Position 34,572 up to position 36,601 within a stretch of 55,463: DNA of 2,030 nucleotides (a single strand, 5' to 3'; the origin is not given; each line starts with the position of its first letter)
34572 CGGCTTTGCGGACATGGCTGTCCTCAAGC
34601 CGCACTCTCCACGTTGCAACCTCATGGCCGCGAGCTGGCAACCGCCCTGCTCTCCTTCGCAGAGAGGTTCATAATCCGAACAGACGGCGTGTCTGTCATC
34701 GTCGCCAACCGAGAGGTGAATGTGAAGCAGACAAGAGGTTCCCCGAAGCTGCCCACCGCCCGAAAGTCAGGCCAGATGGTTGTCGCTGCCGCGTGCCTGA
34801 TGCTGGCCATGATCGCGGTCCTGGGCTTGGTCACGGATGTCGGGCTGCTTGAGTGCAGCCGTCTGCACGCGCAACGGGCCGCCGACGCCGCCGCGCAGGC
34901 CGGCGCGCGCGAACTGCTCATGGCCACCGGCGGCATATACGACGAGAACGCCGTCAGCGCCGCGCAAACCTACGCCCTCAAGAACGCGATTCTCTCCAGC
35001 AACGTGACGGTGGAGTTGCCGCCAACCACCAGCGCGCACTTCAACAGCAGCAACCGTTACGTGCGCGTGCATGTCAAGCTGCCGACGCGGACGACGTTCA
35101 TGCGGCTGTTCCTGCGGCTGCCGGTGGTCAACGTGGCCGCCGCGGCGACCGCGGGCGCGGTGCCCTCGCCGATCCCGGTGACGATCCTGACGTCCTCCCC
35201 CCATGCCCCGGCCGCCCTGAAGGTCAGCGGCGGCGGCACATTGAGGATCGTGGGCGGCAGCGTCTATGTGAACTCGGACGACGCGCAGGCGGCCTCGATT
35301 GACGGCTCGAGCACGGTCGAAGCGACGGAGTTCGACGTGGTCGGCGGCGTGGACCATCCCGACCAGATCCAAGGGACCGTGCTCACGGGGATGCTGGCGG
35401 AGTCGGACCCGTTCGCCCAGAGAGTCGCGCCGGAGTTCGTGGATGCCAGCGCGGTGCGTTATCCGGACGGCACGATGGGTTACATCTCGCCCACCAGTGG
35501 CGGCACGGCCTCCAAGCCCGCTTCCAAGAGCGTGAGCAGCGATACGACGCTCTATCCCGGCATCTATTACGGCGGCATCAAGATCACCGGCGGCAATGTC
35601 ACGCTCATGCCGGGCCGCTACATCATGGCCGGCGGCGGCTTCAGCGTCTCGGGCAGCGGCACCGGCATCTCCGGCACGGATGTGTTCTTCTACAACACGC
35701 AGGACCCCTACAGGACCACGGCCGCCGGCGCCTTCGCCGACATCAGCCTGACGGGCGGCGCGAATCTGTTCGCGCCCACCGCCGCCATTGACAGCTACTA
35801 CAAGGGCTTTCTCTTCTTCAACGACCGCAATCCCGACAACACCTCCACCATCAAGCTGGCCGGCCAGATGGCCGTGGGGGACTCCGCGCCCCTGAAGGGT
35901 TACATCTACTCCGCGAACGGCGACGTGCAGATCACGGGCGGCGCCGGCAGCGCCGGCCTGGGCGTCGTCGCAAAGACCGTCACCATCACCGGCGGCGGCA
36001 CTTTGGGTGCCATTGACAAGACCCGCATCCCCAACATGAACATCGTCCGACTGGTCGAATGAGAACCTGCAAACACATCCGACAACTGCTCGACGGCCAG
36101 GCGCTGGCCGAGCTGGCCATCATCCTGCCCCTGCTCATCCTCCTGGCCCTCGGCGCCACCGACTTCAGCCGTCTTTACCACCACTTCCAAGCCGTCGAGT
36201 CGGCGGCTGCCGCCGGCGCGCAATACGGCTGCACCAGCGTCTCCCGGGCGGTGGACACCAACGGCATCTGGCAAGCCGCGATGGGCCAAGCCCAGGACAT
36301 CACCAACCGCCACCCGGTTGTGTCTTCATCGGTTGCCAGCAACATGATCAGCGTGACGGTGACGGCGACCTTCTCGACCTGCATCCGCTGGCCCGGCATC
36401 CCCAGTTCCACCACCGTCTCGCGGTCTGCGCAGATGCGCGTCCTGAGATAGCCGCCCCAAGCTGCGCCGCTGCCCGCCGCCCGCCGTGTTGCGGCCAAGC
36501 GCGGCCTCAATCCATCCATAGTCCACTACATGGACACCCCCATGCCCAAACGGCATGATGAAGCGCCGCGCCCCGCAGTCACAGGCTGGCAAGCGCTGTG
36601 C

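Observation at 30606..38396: Orphan, amplified Tad pseudopilin cluster: five TadE-like and three TadG-like genes with no pilus machinery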

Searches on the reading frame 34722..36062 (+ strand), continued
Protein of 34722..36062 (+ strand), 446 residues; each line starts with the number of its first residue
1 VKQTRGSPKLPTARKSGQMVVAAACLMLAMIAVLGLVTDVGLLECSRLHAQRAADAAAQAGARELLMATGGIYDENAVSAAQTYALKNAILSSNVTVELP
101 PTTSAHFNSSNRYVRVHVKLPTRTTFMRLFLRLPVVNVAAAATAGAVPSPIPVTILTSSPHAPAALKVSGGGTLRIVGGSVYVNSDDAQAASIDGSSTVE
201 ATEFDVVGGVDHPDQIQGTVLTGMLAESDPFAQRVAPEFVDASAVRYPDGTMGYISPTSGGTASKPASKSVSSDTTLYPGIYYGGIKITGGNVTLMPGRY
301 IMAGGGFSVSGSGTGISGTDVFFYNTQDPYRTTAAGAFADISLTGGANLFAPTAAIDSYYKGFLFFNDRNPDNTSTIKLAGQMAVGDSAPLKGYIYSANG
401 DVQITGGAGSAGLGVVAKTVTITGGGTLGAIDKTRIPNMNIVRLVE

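Call 48: fold_search(model_id=the predicted structure, library=pdb)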
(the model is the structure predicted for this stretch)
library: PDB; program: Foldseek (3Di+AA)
matches with E <= 10: 120; with E <= 0.001: 0
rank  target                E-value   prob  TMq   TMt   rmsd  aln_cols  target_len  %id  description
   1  6qvi_B                1.2e-03  0.84  0.24  0.22  13.4       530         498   11  Crystal structure of competence-associated pilin ComZ from Thermus thermophilus (released 2019-05-29)
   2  9li0_A                1.5e-02  0.63  0.17  0.30  15.8       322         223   14  Crystal structure of engineered ice-binding protein (M74I and A97V) from Candidatus Cryosericum odellii strain SMC5_16 (released 2025-09-03)
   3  4nu2                  1.7e-02  0.77  0.21  0.37  11.3       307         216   10  Crystal structure of an ice-binding protein (FfIBP) from the Antarctic bacterium, Flavobacterium frigoris PS1 (released 2014-04-16)
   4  5uyt_A                2.1e-02  0.15  0.14  0.14  20.8       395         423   12  Crystal structure of ice binding protein from an Antarctic bacterium Flavobacteriaceae (released 2017-10-25)
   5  4yzq_B                2.2e-02  0.41  0.16  0.30  20.2       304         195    8  C. bescii Family 3 pectate lyase double mutant K108A/Q111N in complex with trigalacturonic acid (released 2015-12-23)
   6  7ehk                  2.7e-02  0.72  0.20  0.36  10.7       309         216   11  Crystal structure of C107S mutant of FfIBP (released 2022-03-02)
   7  9li0_B                3.0e-02  0.54  0.18  0.32  15.4       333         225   14  Crystal structure of engineered ice-binding protein (M74I and A97V) from Candidatus Cryosericum odellii strain SMC5_16 (released 2025-09-03)
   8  4nu3_B                3.2e-02  0.60  0.19  0.33  10.4       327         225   10  Crystal structure of mFfIBP, a capping head region swapped mutant of ice-binding protein (released 2014-04-16)
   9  5uyt_B                3.5e-02  0.14  0.14  0.15  19.8       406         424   12  Crystal structure of ice binding protein from an Antarctic bacterium Flavobacteriaceae (released 2017-10-25)
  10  9lhn_B                3.7e-02  0.54  0.18  0.32  16.8       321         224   13  Crystal structure of Ice binding protein from Candidatus Cryosericum odellii SMC5 (released 2025-09-03)
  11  4nu3_A                4.1e-02  0.75  0.23  0.40   8.3       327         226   11  Crystal structure of mFfIBP, a capping head region swapped mutant of ice-binding protein (released 2014-04-16)
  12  8x1p                  4.3e-02  0.72  0.22  0.39   9.2       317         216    9  Crystal structure of G160C/S176C mutant of FfIBP (released 2024-11-13)
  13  6a8k                  4.3e-02  0.72  0.24  0.38   9.6       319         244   14  Crystal structure of Ice-binding Protein from a Sea-Ice Microalga (released 2018-11-07)
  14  8x0z                  4.3e-02  0.63  0.20  0.36  10.3       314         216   11  Crystal structure of A101C/A120C mutant of FfIBP (released 2024-11-13)
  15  9lhn_A                4.8e-02  0.38  0.18  0.31  16.4       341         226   13  Crystal structure of Ice binding protein from Candidatus Cryosericum odellii SMC5 (released 2025-09-03)
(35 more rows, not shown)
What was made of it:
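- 34722..36062 (+): TadG2: large TadG-type pilin with beta-solenoid head (446 aa, GTG start). Foldseek top hit is the pilin ComZ, 6qvi (call 48).
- Closest known: Thermus thermophilus ComZ/PilA2 competence pilins. Same: ComZ is the best Foldseek match to the TadG2 model (call 48).
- Foldseek hits include PL3 pectate lyases, tapirins and autotransporter beta-helices (call 48).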

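Call 49: find_related_loci(query=A3, collection=metagenome_contigs, flank=10000)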
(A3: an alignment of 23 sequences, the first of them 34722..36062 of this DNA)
Query A3 (446 aa) in metagenome_contigs; peptide patterns used: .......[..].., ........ (x = any residue, [..] = any of these).
600 stretches matched a pattern (row limit reached: there are more); 6 encode a relative of the query (tblastn E <= 1e-3); 6 distinct loci.
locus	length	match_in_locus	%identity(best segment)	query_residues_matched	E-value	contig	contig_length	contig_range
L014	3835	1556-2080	35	261-424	1e-21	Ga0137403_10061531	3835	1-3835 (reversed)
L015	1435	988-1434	37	139-306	8e-16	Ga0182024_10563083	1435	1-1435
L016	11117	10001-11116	31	8-381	3e-14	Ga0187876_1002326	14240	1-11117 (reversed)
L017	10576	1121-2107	28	84-374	2e-11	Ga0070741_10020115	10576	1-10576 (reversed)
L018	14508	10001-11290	28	15-370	4e-8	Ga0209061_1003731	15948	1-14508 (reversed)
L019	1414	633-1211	31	13-197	5e-8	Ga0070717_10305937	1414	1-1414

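Call 57: search_protein_representatives(protein=window:34722-36062:+)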
Query: 446 residues. Proteins with E-value up to 0.001 (for the whole library): 4308; up to 1e-10: 1303; up to 1e-30: 40. The best 150 are listed.
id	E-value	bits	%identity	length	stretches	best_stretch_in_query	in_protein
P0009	1.1e-111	390.1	50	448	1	10-446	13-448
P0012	1.2e-107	376.7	51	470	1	11-446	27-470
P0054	1.8e-102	359.7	47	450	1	9-446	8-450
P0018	3.0e-86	306.3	45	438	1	10-446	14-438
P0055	2.2e-80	287.0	44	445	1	13-446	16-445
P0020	5.7e-80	285.6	43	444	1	14-445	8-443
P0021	2.4e-69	250.6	46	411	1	24-439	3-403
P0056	1.8e-67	244.5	53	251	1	20-267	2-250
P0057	2.5e-60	220.9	38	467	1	12-437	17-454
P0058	5.9e-57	209.8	44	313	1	127-446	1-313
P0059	1.4e-55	205.3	53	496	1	224-438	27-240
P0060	1.9e-45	171.9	39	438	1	9-428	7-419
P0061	5.8e-43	163.7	50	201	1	257-446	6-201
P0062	3.1e-42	161.3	49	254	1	183-446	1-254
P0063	1.0e-39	153.1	35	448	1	13-425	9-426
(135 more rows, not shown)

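Call 77: search_protein_families(library=ncbifam, proteins=[window:34722-36062:+], max_evalue=0.01)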
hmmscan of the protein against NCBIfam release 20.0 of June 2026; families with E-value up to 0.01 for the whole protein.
window:34722-36062:+ (446 aa): 1 family
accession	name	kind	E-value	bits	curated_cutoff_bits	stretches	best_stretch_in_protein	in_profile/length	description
TIGR03816.1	tadE_like_DECH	hypoth_equivalog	0.0023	18.1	50.95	1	17-68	3-54/109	Rv3654c family TadE-like protein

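Call 81: search_protein_families(library=pfam, proteins=[P0024, P0040], max_evalue=1)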
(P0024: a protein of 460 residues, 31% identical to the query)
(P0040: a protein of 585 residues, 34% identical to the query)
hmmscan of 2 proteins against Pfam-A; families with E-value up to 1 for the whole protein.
P0024 (460 aa): 3 families
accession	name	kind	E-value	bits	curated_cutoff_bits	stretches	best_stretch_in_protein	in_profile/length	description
PF13400.11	Tad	-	3.2e-10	40.6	22.3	1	27-73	1-46/47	Putative Flp pilus-assembly TadE/G-like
PF23981.1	DUF7305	-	1.5e-05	25.4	27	1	296-447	44-180/185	Domain of unknown function (DUF7305)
PF09977.15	Tad_C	-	0.0033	18.8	22.1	1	97-176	17-93/93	Putative Tad-like Flp pilus-assembly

P0040 (585 aa): 3 families
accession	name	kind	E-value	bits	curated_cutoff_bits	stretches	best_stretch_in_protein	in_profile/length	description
PF14341.11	PilX_N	-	9.1e-08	32.4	25.5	1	39-87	2-50/51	PilX N-terminal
PF23981.1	DUF7305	-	0.01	16.2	27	1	494-554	122-172/185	Domain of unknown function (DUF7305)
PF01405.22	PsbT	-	0.25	11.6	22.4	1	43-60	3-20/29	Photosystem II reaction centre T protein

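Call 82: fold_search(model_id=the predicted structure, library=viral)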
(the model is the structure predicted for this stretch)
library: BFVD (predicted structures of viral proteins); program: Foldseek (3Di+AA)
matches with E <= 10: 205; with E <= 0.001: 0
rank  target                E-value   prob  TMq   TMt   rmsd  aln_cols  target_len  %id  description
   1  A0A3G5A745            3.6e-02  0.77  0.24  0.36   8.8       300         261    8  DUF3494 domain-containing protein [Hyperionvirus sp.]
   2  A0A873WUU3            2.2e-01  0.09  0.11  0.11  20.0       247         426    8  Uncharacterized protein [Klebsiella phage Miami]
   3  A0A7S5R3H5            2.2e-01  0.04  0.13  0.09  24.1       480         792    9  Carboxypeptidase regulatory domain-containing protein [Rhizobium phage RHph_N38]
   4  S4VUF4                3.6e-01  0.03  0.09  0.06  26.7       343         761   13  LpxD incomplete domain containing protein [Pandoravirus salinus]
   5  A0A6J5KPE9            3.8e-01  0.06  0.12  0.08  20.3       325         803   11  Uncharacterized protein [uncultured Caudovirales phage]
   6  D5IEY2                4.7e-01  0.08  0.17  0.13  21.9       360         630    8  Uncharacterized protein [Sulfolobus turreted icosahedral virus 2]
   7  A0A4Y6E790            4.7e-01  0.05  0.12  0.15  24.3       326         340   13  (no name in the UniProt tables at hand)
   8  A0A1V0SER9            5.0e-01  0.04  0.10  0.15  20.1       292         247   12  Uncharacterized protein [Hokovirus HKV1]
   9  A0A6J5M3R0            5.2e-01  0.08  0.14  0.23  19.1       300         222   12  Curlin associated [uncultured Caudovirales phage]
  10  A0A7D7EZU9            6.1e-01  0.03  0.06  0.06  17.7       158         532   13  (no name in the UniProt tables at hand)
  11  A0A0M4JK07            6.4e-01  0.02  0.08  0.14  15.4       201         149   12  (no name in the UniProt tables at hand)
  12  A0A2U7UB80            6.8e-01  0.03  0.12  0.10  21.6       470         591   10  Uncharacterized protein [Pandoravirus neocaledonia]
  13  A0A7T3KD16            7.9e-01  0.01  0.09  0.09  20.9       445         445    8  Receptor binding protein 1 [Campylobacter phage F336]
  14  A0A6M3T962            8.3e-01  0.13  0.07  0.21  22.3       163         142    9  (no name in the UniProt tables at hand)
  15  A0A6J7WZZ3            8.8e-01  0.03  0.12  0.06  19.4       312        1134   11  Uncharacterized protein [uncultured Caudovirales phage]
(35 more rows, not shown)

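Call 83: search_solved_structures(query=A4, max_evalue=1)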
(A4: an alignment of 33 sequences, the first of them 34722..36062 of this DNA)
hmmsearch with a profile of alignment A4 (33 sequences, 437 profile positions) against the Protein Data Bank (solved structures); distinct sequences matched with E-value up to 1: 2.
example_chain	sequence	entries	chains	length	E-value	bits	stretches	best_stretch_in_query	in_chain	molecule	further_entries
3wwg_A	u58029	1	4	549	0.093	14.6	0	327-412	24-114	Isopullulanase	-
1wmr_A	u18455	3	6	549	0.094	14.5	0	327-412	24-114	Isopullulanase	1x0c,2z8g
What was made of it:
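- Closest known: Thermus thermophilus ComZ/PilA2 competence pilins. Different: The structural match is weak (E 1.2e-3, TM 0.24, 11% identity), and no sequence relationship was detected (call 83).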

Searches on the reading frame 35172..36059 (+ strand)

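Call 81: search_protein_families(library=pfam, proteins=[window:35172-36059:+], max_evalue=1)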
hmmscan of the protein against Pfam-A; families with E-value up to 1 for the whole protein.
window:35172-36059:+ (296 aa): 1 family
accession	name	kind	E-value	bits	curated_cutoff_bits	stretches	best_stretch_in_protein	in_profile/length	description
PF12764.12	Gly-rich_Ago1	-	0.074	14.2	25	1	62-124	18-82/108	Glycine-rich region of argonaut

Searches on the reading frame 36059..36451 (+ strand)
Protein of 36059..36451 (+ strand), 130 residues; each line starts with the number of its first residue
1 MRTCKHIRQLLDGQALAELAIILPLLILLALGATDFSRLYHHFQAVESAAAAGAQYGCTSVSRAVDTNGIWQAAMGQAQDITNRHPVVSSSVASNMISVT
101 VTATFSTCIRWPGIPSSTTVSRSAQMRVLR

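Call 3: search_protein_families(library=pfam, proteins=[window:36059-36451:+], max_evalue=0.1)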
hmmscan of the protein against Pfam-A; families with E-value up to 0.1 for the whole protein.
window:36059-36451:+ (130 aa): 2 families
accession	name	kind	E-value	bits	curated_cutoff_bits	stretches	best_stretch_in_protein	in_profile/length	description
PF07811.17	TadE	-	3.8e-12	46.6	22.9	1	13-54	1-42/43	TadE-like protein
PF13400.11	Tad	-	0.019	15.7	22.3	1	13-56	1-43/47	Putative Flp pilus-assembly TadE/G-like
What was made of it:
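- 36059..36451 (+): TadE2: small TadE pilin coupled to TadG2. PF07811 at E 4e-12 (call 3).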

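Call 61: find_homologous_proteins(query=window:36059-36451:+, max_evalue=0.001)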
Query window:36059-36451:+ (130 aa): 15 proteins with E <= 0.001 among 62 candidates.
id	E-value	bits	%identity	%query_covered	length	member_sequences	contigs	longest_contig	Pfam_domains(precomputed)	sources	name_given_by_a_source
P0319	2.0e-77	275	100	100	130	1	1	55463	PF07811.18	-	-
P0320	8.8e-53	195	74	100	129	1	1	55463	PF07811.18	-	-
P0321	1.2e-43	166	62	76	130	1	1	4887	PF07811.18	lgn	-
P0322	3.4e-42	161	61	100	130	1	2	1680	PF07811.18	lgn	-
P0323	1.4e-41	159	58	100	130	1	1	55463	PF07811.18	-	-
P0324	7.5e-41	157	66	91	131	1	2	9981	PF07811.18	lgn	-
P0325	3.6e-40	155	60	100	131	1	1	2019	PF07811.18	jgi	jgi:Flp pilus assembly protein TadG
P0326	5.0e-39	151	60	77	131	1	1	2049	PF07811.18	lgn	-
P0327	9.0e-37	144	61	91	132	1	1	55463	PF07811.18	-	-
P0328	2.9e-31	126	53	91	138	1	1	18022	PF07811.18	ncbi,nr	ncbi:MAG: pilus assembly protein [Verrucomicrobiae bacterium]|nr:pilus assembly protein [Verrucomicr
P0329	8.1e-31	125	52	94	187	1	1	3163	PF07811.18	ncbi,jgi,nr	ncbi:MAG: pilus assembly protein [Verrucomicrobia bacterium]|nr:pilus assembly protein [Verrucomicro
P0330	4.3e-30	122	54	90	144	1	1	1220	PF07811.18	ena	-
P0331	1.1e-27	114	49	99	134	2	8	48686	PF07811.18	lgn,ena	-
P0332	1.5e-26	111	50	91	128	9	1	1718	PF07811.18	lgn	-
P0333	1.5e-20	91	50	71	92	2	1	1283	-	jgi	jgi:LPS O-antigen subunit length determinant protein (WzzB/FepE family)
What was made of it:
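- Checked: They also agree for TadE1-3 (130/130/129 aa, call 61).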

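Call 64: find_encoding_contigs(protein=P0331, flank=10000, max_places=3)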
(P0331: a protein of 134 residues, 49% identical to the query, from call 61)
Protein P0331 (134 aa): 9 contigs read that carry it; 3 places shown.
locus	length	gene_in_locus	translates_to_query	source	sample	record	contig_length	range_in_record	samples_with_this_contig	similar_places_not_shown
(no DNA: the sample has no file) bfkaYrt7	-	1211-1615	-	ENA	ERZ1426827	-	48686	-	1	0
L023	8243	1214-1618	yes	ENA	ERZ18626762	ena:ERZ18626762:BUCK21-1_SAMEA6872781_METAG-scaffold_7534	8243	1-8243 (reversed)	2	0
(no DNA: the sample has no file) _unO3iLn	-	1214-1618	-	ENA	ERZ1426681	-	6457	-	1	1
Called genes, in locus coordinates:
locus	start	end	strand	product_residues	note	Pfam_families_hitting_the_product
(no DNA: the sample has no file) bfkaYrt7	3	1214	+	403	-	?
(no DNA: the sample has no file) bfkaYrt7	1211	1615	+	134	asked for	PF07811:TadE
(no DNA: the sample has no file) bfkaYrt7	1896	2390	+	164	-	-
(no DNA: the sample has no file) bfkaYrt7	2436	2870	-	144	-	PF07811:TadE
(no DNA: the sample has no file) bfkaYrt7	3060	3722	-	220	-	PF08238:Sel1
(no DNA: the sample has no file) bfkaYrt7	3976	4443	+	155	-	PF07811:TadE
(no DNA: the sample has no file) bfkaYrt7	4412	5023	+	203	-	PF07811:TadE (weak)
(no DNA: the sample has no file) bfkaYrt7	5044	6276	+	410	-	PF13400:Tad (weak), PF00092:VWA, PF13519:VWA_2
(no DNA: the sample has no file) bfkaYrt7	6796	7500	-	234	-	-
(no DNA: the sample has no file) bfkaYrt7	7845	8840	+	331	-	PF04616:Glyco_hydro_43 (faint)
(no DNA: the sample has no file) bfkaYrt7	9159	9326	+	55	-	-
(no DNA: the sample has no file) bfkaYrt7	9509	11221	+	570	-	-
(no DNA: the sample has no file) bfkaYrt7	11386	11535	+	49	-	-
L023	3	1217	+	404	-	?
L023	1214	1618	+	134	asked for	PF07811:TadE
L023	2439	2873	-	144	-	PF07811:TadE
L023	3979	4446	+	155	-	PF07811:TadE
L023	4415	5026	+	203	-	PF07811:TadE (weak)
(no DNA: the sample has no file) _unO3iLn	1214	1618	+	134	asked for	PF07811:TadE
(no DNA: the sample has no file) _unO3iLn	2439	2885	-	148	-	PF07811:TadE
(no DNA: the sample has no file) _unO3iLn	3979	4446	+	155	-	PF07811:TadE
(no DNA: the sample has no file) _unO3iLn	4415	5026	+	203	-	PF07811:TadE (weak)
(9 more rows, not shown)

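Call 74: predict_structure(alignment_id=A7)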
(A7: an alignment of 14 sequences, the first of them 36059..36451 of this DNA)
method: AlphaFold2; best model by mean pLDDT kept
length: 130 residues; sequences in the alignment: 14
mean_pLDDT: 79.0   pTM: 0.61
mean pLDDT of the five models: 79.0, 78.7, 77.9, 77.5, 77.5
residues with pLDDT >= 90: 26; 70-90: 75; 50-70: 22; < 50: 7
segments of 3 or more residues with pLDDT < 50: 1-6
pLDDT, mean of each block of 10 residues (from residue 1): 46 63 84 81 87 91 90 82 75 89 77 73 88
secondary structure, 60 per line:
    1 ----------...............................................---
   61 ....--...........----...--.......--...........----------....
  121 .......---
elements in order: H11-57 H61-64 H67-77 E87-93 E96-106 E117-127
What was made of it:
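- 36059..36451 (+): AlphaFold2 model with pLDDT 79: helix 11-57 plus a three-stranded sheet (call 74).
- On Small pilin fold: The TadE2 model (pLDDT 79) has helix 11-57 plus strands 87-93, 96-106 and 117-127 (call 74).
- TadE2 models as a minimal pilin (call 74).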

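Call 77: search_protein_families(library=ncbifam, proteins=[window:36059-36451:+], max_evalue=0.01)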
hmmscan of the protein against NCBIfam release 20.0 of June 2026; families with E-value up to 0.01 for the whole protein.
window:36059-36451:+ (130 aa): 0 families

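Call 78: fold_search(model_id=the predicted structure, library=pdb)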
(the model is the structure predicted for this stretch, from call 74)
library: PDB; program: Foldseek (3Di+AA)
matches with E <= 10: 719; with E <= 0.001: 0
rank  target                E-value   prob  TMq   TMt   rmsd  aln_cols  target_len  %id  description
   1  7ccy_A                1.6e-01  0.38  0.27  0.12   9.6        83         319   10  Crystal structure of the 2-iodoporphobilinogen-bound holo form of human hydroxymethylbilane synthase (released 2021-03-17)
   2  4h3u_B                2.4e-01  0.28  0.25  0.25   5.7        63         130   16  Crystal structure of hypothetical protein with ketosteroid isomerase-like protein fold from Catenulispora acidiphila D (released 2012-10-03)
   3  2gey_C                2.6e-01  0.21  0.23  0.21   9.0        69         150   16  Crystal Structure of AclR a putative hydroxylase from Streptomyces galilaeus (released 2006-07-18)
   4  4eeb_A                2.6e-01  0.20  0.22  0.10   9.8        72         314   10  CorA coiled-coil mutant under Mg2+ absence (released 2012-11-14)
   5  2gey_B                2.9e-01  0.20  0.23  0.23   9.1        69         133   16  Crystal Structure of AclR a putative hydroxylase from Streptomyces galilaeus (released 2006-07-18)
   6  3jcg_E                3.1e-01  0.18  0.22  0.09  10.7        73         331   12  Cryo-EM structure of the magnesium channel CorA in the magnesium-free, asymmetric open state I (released 2016-02-17)
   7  9xps_7                3.8e-01  0.30  0.29  0.18   4.6        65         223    9  The neck structure of the Phage Phikz (released 2026-02-11)
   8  7aaj_B                3.8e-01  0.23  0.27  0.12   9.6        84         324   10  Human porphobilinogen deaminase in complex with cofactor (released 2021-02-17)
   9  8tmc_C                3.8e-01  0.20  0.23  0.10   9.8        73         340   10  Cryo-EM structure of CorA in complex with conformation-specific synthetic antibody C12 and 20 mM MgCl2, State MG20-2 (released 2025-02-12)
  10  4m5t_E                4.0e-01  0.57  0.24  0.35   2.3        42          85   10  Disulfide trapped human alphaB crystallin core domain in complex with C-terminal peptide (released 2014-04-09)
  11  9xps_1                4.0e-01  0.28  0.28  0.18   4.7        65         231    9  The neck structure of the Phage Phikz (released 2026-02-11)
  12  7aaj_A                4.3e-01  0.10  0.22  0.11   9.6        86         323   12  Human porphobilinogen deaminase in complex with cofactor (released 2021-02-17)
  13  2gey_A                4.6e-01  0.15  0.23  0.20   9.1        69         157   16  Crystal Structure of AclR a putative hydroxylase from Streptomyces galilaeus (released 2006-07-18)
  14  3ecr_A                4.6e-01  0.09  0.21  0.11   9.8        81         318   12  Structure of human porphobilinogen deaminase (released 2008-09-30)
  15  7cd0_A                4.9e-01  0.11  0.25  0.12   9.2        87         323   10  Crystal structure of the 2-iodoporphobilinogen-bound ES2 intermediate form of human hydroxymethylbilane synthase (released 2021-03-17)
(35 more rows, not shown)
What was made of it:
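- Tried and rejected: Nothing meaningful was found (calls 78, 82).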

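Call 84: search_solved_structures(query=A7, max_evalue=1)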
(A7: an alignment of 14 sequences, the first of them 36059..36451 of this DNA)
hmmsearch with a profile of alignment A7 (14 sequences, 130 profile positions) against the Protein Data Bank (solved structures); distinct sequences matched with E-value up to 1: 0.
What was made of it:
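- Tried and rejected: Nothing was found (calls 83, 84).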
